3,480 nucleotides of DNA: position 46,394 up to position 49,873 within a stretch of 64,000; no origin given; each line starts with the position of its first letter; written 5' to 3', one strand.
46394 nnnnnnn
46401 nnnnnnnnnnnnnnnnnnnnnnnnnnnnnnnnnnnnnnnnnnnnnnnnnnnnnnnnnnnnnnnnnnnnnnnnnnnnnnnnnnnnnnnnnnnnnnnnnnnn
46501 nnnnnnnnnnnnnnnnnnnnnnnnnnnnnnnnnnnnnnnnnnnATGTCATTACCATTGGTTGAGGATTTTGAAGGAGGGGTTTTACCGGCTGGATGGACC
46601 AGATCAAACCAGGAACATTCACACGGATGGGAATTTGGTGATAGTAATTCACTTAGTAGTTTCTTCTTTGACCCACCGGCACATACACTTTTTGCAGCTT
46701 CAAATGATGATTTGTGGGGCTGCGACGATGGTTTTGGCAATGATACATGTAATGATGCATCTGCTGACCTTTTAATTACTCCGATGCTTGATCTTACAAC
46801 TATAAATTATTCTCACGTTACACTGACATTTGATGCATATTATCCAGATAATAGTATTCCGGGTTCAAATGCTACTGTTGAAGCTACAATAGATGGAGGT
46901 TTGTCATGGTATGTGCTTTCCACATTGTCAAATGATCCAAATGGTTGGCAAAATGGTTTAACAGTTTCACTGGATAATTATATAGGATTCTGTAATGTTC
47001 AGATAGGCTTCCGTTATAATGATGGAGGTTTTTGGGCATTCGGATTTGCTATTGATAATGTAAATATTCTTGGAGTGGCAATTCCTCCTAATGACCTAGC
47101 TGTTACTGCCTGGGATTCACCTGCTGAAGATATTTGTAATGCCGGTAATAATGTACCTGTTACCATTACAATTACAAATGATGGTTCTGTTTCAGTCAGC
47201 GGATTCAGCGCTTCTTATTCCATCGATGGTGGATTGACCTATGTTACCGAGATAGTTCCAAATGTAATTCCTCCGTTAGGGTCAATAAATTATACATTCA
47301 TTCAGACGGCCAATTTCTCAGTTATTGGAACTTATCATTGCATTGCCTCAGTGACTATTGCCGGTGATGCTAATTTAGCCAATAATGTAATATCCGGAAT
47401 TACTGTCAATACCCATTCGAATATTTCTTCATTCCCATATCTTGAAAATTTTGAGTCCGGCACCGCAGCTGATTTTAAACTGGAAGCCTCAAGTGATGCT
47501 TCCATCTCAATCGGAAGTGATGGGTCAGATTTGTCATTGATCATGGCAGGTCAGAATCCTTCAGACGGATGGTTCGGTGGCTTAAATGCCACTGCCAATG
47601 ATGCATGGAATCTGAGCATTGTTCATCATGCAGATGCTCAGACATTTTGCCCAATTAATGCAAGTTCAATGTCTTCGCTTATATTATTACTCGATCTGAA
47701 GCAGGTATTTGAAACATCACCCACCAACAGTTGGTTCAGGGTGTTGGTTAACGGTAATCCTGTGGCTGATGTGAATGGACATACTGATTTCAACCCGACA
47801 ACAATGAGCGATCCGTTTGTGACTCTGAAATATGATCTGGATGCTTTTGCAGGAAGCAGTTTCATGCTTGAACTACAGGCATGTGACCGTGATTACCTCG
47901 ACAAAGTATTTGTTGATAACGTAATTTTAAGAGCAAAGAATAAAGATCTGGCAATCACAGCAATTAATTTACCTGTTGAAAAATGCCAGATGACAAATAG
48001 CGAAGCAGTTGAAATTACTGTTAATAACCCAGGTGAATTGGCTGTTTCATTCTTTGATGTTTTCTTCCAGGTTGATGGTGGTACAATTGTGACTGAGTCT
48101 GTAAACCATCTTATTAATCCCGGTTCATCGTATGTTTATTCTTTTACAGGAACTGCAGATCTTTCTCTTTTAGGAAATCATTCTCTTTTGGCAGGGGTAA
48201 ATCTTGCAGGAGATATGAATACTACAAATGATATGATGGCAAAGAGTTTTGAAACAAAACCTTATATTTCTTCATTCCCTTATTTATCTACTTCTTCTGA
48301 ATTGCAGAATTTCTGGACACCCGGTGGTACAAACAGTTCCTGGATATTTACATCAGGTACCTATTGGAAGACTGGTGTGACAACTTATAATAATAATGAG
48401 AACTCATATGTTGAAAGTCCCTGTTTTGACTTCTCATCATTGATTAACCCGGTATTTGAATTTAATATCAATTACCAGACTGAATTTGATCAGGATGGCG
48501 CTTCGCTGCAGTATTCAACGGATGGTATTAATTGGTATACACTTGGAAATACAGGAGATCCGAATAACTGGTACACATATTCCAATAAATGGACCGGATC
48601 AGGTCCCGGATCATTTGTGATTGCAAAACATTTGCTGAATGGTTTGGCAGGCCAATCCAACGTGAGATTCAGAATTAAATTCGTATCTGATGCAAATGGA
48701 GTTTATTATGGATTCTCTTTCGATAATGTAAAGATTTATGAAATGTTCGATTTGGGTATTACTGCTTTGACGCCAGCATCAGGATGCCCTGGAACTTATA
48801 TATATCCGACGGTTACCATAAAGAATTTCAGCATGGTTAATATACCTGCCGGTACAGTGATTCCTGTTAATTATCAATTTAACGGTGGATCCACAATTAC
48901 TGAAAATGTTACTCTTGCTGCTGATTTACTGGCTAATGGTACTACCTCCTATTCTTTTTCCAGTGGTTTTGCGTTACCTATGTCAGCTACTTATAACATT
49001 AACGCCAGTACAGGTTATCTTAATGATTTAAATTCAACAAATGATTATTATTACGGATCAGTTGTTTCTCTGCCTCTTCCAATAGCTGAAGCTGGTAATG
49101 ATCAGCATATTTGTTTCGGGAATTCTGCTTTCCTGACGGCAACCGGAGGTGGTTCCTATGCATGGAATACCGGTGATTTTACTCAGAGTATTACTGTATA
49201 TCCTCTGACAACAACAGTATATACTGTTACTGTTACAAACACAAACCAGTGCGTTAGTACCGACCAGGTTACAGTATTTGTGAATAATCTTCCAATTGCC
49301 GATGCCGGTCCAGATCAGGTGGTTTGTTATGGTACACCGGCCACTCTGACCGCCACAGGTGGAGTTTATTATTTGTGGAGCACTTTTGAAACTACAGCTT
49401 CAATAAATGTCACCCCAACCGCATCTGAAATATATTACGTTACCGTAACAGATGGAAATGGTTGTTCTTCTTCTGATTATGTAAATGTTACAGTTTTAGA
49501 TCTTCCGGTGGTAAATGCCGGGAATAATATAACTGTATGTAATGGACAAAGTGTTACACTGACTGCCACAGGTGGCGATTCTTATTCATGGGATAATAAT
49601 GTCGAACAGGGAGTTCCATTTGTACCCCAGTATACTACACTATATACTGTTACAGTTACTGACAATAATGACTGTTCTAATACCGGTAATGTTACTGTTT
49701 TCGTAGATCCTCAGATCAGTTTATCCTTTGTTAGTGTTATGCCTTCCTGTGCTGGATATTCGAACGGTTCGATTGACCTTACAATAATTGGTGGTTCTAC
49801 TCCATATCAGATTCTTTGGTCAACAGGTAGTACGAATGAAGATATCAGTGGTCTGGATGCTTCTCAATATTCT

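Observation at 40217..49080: Gene B carries two copies of an N-terminal 'sensor-like' block alternating beta-sandwich and CARDB-like modules, an unusual head for a SprB-type protein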

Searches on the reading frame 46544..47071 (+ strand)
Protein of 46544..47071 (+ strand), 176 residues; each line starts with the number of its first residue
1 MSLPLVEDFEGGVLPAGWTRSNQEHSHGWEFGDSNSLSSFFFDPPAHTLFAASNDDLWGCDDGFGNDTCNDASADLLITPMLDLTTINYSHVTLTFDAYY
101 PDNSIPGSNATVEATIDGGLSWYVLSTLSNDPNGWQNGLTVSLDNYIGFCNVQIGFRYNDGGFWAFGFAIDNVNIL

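Call 10: search_protein_families(library=pfam, proteins=[window:46544-47071:+], max_evalue=1)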
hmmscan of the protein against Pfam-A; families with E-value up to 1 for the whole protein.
window:46544-47071:+ (176 aa): 1 family
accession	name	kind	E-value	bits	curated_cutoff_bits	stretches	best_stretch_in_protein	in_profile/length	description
PF20773.4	InhA-like_MAM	-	0.085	12.8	26.9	1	127-175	115-162/191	Immune inhibitor A-like, MAM domain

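Call 79: search_protein_families(library=ncbifam, proteins=[window:46544-47071:+], max_evalue=1)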
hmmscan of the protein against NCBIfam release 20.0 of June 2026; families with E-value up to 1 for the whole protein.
window:46544-47071:+ (176 aa): 1 family
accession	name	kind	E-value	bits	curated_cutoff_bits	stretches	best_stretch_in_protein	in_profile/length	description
NF038128.1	choice_anch_J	domain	3.4e-08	33.8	30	1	5-175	2-162/162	choice-of-anchor J domain-containing protein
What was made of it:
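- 46544..49081 (+): Block II: CoA-J (aa 2131-2306), CARDB, X (aa 2423-2595), CARDB, MAM-like (aa 2701-2865), CARDB (to aa 2976). CoA-J II scores 33.8 bits against a cut-off of 30 (call 79).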

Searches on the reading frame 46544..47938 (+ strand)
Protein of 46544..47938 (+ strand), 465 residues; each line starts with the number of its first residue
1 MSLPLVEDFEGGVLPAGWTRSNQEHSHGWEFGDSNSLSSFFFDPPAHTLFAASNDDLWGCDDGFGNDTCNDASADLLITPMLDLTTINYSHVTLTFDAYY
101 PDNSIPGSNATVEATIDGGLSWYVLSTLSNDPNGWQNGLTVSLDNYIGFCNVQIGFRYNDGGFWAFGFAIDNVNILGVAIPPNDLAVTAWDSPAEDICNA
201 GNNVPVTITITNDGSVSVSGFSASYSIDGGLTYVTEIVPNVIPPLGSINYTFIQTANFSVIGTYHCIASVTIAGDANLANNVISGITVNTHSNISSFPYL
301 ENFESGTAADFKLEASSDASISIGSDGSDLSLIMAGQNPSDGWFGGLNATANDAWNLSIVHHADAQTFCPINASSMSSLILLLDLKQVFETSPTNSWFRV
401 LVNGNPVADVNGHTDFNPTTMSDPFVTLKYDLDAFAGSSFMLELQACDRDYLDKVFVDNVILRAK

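Call 50: find_related_loci(query=A4, collection=metagenome_contigs, flank=10000)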
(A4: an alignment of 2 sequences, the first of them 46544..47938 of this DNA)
Query A4 (465 aa) in metagenome_contigs; peptide patterns used: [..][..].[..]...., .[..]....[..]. (x = any residue, [..] = any of these).
113 stretches matched a pattern; 6 encode a relative of the query (tblastn E <= 1e-3); 6 distinct loci.
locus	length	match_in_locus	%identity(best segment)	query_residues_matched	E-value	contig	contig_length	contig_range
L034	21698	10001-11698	39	3-463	3e-78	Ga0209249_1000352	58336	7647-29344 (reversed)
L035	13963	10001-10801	37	5-286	4e-40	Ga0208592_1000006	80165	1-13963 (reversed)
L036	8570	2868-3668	37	5-286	3e-39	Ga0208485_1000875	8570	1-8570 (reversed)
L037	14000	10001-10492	47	5-182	6e-37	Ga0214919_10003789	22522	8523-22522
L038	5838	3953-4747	35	5-284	2e-28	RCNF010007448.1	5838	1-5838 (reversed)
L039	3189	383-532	56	5-56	7e-9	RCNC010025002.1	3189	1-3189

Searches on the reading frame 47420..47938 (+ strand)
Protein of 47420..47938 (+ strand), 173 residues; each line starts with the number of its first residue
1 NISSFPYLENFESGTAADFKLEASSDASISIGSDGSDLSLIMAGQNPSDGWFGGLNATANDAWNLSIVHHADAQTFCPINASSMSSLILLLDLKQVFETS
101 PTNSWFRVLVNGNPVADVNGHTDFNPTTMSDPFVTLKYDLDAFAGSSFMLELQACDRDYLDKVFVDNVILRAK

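Call 10: search_protein_families(library=pfam, proteins=[window:47420-47938:+], max_evalue=1)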
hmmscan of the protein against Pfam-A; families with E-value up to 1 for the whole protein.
window:47420-47938:+ (173 aa): 1 family
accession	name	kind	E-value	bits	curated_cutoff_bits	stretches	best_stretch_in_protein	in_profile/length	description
PF20773.4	InhA-like_MAM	-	0.14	12.1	26.9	1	107-153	96-143/191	Immune inhibitor A-like, MAM domain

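Call 79: search_protein_families(library=ncbifam, proteins=[window:47420-47938:+], max_evalue=1)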
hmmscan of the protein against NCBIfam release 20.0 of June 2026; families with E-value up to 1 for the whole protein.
window:47420-47938:+ (173 aa): 0 families

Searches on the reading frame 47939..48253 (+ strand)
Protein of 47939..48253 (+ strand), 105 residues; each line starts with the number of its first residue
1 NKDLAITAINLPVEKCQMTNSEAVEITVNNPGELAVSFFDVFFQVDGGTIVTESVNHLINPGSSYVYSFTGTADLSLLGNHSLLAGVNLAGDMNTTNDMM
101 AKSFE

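Call 84: search_protein_families(library=pfam, proteins=[window:47939-48253:+], max_evalue=1)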
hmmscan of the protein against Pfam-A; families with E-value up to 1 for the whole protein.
window:47939-48253:+ (105 aa): 1 family
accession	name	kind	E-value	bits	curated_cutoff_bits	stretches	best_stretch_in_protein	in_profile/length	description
PF07705.17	CARDB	-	3.8e-06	27.5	22.7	1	3-94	3-90/101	CARDB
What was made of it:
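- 46544..49081 (+): CARDB II2 scores 27.5 bits (call 84).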

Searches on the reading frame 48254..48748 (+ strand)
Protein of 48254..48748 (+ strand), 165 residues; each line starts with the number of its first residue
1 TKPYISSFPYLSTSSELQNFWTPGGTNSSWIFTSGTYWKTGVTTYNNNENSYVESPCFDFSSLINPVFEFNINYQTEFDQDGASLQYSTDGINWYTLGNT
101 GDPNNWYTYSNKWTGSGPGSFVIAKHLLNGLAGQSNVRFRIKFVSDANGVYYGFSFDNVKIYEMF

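Call 10: search_protein_families(library=pfam, proteins=[window:48254-48748:+], max_evalue=1)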
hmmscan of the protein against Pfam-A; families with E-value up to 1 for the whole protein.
window:48254-48748:+ (165 aa): 1 family
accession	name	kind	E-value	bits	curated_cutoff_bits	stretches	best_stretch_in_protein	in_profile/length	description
PF20773.4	InhA-like_MAM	-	3e-05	24.1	26.9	1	57-161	56-162/191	Immune inhibitor A-like, MAM domain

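Call 79: search_protein_families(library=ncbifam, proteins=[window:48254-48748:+], max_evalue=1)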
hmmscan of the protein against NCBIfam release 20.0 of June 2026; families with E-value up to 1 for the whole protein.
window:48254-48748:+ (165 aa): 1 family
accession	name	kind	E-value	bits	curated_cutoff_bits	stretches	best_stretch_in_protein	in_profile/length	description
NF038112.1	myxo_dep_M36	subfamily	0.0018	15.5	1500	1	48-161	1031-1166/1604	myxosortase-dependent M36 family metallopeptidase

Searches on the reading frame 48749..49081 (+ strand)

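Call 84: search_protein_families(library=pfam, proteins=[window:48749-49081:+], max_evalue=1)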
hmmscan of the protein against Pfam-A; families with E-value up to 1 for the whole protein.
window:48749-49081:+ (111 aa): 1 family
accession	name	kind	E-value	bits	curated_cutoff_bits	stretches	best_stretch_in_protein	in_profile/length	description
PF06483.16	ChiC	-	0.048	14.1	27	1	18-66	54-102/176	Chitinase C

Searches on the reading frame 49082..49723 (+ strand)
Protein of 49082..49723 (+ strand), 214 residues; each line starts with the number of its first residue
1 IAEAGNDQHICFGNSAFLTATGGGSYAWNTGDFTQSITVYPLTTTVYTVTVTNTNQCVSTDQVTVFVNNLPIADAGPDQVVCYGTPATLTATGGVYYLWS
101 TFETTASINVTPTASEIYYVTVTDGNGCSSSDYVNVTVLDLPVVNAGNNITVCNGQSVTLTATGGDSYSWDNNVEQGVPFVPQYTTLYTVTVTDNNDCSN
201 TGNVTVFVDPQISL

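Call 57: search_protein_families(library=pfam, proteins=[window:49082-49723:+], max_evalue=0.1)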
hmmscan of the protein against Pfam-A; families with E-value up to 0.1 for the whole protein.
window:49082-49723:+ (214 aa): 5 families
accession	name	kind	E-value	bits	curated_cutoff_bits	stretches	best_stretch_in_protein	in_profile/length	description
PF19081.6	Ig_7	-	2.5e-09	37.7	27.3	2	78-138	9-80/84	Ig-like domain CHU_C associated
PF22352.2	K319L-like_PKD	-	2e-06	28.1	27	1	103-138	47-84/84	K319L-like, PKD domain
PF19408.5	PKD_6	-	0.00075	20.2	25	1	103-138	48-82/82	PKD-like domain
PF18911.6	PKD_4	-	0.002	18.6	27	0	142-204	4-81/85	PKD domain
PF18962.6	Por_Secre_tail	-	0.08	13.7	27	0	102-127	42-67/75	Secretion system C-terminal sorting domain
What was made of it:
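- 49082..49723 (+): Three Ig_7/PKD-like repeats directly after block II (aa 2977-3190). Pfam Ig_7 (PF19081) scores 37.7 bits against a cut-off of 27.3 (call 57).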
